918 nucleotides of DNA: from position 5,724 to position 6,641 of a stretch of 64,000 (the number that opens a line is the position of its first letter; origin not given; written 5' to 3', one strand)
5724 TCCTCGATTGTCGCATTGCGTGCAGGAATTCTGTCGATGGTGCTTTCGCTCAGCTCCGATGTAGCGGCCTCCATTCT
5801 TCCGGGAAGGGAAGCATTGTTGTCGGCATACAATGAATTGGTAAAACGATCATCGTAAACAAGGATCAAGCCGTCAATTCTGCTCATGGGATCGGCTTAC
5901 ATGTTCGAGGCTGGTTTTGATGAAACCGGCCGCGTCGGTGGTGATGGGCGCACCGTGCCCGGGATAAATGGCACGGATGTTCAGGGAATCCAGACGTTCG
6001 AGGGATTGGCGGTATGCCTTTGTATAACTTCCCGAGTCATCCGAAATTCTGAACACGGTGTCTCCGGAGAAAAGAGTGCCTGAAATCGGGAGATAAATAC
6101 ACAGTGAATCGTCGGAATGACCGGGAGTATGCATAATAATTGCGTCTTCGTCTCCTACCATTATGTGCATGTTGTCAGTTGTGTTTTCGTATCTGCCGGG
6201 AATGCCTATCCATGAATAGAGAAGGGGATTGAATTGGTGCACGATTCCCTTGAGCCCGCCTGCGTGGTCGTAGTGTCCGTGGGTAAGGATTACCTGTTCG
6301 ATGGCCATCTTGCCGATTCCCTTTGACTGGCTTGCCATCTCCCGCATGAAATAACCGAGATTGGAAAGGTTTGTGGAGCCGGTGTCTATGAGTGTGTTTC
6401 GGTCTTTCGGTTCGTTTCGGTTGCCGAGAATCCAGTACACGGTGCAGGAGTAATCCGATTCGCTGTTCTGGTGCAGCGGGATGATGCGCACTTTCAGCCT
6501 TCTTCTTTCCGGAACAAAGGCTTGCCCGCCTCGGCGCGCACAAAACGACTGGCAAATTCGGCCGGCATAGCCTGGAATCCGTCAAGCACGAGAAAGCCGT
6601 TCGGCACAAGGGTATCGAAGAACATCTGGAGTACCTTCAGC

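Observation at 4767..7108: Deacetylase + GNAT + MBL hydrolase + truncated CheR form the translationally coupled tail of the chemotaxis operon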

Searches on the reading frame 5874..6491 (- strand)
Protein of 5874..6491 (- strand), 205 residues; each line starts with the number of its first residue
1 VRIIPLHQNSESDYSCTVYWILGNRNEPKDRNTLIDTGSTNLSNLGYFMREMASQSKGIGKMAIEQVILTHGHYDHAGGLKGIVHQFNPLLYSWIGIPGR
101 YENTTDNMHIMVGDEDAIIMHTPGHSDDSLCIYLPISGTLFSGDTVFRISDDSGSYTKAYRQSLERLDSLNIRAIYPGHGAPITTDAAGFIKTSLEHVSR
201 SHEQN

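Call 5: search_protein_families(library=pfam, proteins=[window:5874-6491:-], max_evalue=0.01)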
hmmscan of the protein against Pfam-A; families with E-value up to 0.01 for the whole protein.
window:5874-6491:- (205 aa): 3 families
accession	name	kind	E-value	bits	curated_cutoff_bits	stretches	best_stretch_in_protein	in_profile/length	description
PF00753.33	Lactamase_B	-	4.4e-26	92.5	22.7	2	22-89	12-69/196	Metallo-beta-lactamase superfamily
PF12706.13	Lactamase_B_2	-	2.2e-05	24.6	27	1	31-116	1-82/200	Beta-lactamase superfamily domain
PF19583.5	ODP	-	0.00037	20.9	27.2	0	104-148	92-139/194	ODP family beta lactamase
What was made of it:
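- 5874..6491 (-): MBL: a small metallo-beta-lactamase-fold hydrolase of 205 aa, glyoxalase-II/LACTB2-like. PF00753, E = 4.4e-26 (call 5).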

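Call 6: search_protein_families(library=ncbifam, proteins=[window:5874-6491:-], max_evalue=0.01)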
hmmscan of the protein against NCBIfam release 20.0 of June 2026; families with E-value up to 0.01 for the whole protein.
window:5874-6491:- (205 aa): 22 families
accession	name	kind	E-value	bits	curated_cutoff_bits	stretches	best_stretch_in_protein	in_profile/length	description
TIGR03413.1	GSH_gloB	equivalog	5.4e-14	52.1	200.8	1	61-179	41-164/248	hydroxyacylglutathione hydrolase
TIGR04558.1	SoxH_rel_PQQ_1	hypoth_equivalog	6.7e-12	45.1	300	1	107-190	139-223/285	quinoprotein relay system zinc metallohydrolase 1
NF007597.0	PRK10241.1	equivalog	1.8e-08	34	421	1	63-170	45-155/251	hydroxyacylglutathione hydrolase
TIGR04559.1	SoxH_rel_PQQ_2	hypoth_equivalog_domain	4.9e-08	32.7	280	1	120-188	152-221/283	quinoprotein relay system zinc metallohydrolase 2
NF012229.1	bla_class_B_core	domain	7.1e-08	32.7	100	1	30-82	24-70/139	metallo-beta-lactamase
NF033088.2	bla_subclass_B1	equivalog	1.7e-06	27.9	200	0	113-182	126-203/217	subclass B1 metallo-beta-lactamase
NF047979.1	lactonase_AidB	equivalog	9.5e-06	25.1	360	1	30-80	60-110/271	AidB family quorum-quenching N-acyl homoserine lactonase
NF038166.1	blaYEM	exception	4.9e-05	23.1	535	0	105-185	147-230/246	YEM family subclass B2 metallo-beta-lactamase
TIGR02651.1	RNase_Z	equivalog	0.00019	20.6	292.95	1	57-87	45-75/302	ribonuclease Z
NF008580.0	PRK11539.1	equivalog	0.0002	19.9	969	1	61-89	551-579/758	ComEC family protein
TIGR00361.1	ComEC_Rec2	equivalog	0.0002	19.6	190.05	1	62-108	490-534/663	DNA internalization-related competence protein ComEC/Rec2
NF053820.1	MBLfold_Strvi7410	exception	0.00037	20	525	0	121-198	175-271/343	Strvi_7410 family MBL fold metallo-hydrolase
NF000801.0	PRK00055.1-3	equivalog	0.00054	19.1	252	1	55-88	45-78/307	ribonuclease Z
NF047975.1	blaPYX_B1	exception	0.00085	18.7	473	1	61-186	98-235/245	PYX family subclass B1 metallo-beta-lactamase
NF041758.1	B1_blaCHM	exception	0.0016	17.8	475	1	63-180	97-229/246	CHM family subclass B1 metallo-beta-lactamase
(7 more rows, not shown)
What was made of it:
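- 5874..6491 (-): Below every NCBIfam equivalog cut-off (call 6).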

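Call 32: search_solved_structures(query=window:5874-6491:-, max_evalue=0.001)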
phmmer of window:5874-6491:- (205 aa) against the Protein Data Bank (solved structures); distinct sequences matched with E-value up to 0.001: 55.
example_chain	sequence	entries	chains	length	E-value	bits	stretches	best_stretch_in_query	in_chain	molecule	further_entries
4ad9_A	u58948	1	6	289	4.6e-12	49.3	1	31-197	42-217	BETA-LACTAMASE-LIKE PROTEIN 2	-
2zwr_A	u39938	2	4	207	4.7e-09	39.5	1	119-184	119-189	Metallo-beta-lactamase superfamily protein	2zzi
1xm8_A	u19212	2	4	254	6.9e-09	38.9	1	64-184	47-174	glyoxalase II | Putative hydroxyacylglutathione hydrolase 2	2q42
8zxg_A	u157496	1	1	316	1.9e-07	34.2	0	118-196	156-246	Paraoxonase from Bacillus sp. strain S3wahi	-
2zo4_A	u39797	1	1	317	6e-07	32.6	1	111-184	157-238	Metallo-beta-lactamase family protein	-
7ev5_A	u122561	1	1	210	1.1e-06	31.7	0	106-151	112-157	Lactamase_B domain-containing protein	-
2nxa_A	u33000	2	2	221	1.4e-06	31.3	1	62-181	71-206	Beta-lactamase II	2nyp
6cqs_A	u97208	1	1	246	1.5e-06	31.3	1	96-182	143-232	Beta-lactamase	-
6rz0_A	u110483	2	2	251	2.4e-06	30.6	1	65-168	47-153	Hydroxyacylglutathione hydrolase GloB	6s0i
2xf4_A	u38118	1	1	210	6.1e-06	29.3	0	98-180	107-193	HYDROXYACYLGLUTATHIONE HYDROLASE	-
2p4z_A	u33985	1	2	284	7.7e-06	28.9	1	58-89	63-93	Metal-dependent hydrolases of the beta-lactamase superfamily II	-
2nzf_A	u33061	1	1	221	8.1e-06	28.9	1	62-181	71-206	Beta-lactamase II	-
2nze_A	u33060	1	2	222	8.2e-06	28.9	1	62-181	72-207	Beta-lactamase II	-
7l0b_A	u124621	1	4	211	1e-05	28.5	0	63-92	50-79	Hydroxyacylglutathione hydrolase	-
3knr_A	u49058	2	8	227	2e-05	27.6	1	62-181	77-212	Beta-lactamase 2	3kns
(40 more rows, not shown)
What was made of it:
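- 5874..6491 (-): Nearest solved relatives are LACTB2, TTHA1623 and glyoxalase II (call 32).
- The MBL is glyoxalase-II/PqsE-like (calls 6, 32).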

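Call 44: search_protein_families(library=padloc, proteins=[window:5874-6491:-], max_evalue=0.01)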
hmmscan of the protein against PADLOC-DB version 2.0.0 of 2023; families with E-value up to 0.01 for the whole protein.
window:5874-6491:- (205 aa): 2 families
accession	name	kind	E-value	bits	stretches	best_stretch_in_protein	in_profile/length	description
PDLC04676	PDC-M48B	-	0.00021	18.2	1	62-103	59-99/357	-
PDLC03854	LmuA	-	0.0012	16.1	1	26-85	22-78/345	-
